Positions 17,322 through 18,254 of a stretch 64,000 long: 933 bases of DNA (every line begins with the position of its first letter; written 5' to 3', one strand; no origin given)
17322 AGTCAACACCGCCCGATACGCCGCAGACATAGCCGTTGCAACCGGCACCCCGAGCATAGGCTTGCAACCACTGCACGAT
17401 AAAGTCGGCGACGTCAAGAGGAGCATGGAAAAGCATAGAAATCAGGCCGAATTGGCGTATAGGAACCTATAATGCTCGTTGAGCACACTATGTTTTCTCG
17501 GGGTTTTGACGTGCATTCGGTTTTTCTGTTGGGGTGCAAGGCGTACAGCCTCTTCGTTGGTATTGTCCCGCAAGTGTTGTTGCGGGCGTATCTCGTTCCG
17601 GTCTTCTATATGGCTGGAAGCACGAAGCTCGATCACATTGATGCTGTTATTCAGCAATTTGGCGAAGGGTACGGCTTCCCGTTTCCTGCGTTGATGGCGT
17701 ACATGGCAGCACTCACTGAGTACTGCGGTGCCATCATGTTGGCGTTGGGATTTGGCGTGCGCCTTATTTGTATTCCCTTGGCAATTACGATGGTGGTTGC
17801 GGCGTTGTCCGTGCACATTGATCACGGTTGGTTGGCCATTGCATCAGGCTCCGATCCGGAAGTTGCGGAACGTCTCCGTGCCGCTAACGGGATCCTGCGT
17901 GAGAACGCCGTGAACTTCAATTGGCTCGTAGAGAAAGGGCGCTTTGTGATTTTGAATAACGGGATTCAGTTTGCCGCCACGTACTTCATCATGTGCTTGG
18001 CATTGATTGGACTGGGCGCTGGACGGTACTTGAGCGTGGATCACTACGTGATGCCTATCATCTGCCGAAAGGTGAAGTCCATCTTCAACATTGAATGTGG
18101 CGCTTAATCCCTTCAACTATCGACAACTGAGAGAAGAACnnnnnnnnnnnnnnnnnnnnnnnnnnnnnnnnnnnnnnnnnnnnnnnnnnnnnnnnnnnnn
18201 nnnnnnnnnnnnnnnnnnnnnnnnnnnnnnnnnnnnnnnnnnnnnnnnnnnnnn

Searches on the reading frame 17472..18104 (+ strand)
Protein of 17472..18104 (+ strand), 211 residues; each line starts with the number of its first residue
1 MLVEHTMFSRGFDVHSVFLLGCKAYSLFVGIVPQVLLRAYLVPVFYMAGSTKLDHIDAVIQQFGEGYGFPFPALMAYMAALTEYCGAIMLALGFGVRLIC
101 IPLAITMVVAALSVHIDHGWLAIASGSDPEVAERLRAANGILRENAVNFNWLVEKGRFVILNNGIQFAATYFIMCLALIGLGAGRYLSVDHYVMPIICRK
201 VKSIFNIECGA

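Call 7: search_protein_families(library=ncbifam, proteins=[window:17472-18104:+], max_evalue=0.01)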
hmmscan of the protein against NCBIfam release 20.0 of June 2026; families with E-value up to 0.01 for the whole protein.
window:17472-18104:+ (211 aa): 1 family
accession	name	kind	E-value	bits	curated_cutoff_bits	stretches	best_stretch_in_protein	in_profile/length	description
NF050144.1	matur_HvfX_fam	equivalog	1.9e-52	177.8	80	1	32-193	2-164/165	HvfX family Cu-binding RiPP maturation protein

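Call 8: search_protein_families(library=pfam, proteins=[window:17472-18104:+], max_evalue=0.01)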
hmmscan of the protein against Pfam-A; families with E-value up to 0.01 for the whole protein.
window:17472-18104:+ (211 aa): 1 family
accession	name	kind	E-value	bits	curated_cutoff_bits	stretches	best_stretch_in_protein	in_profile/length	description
PF07681.17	DoxX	-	3.9e-17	63.1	23.6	1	36-115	4-84/85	DoxX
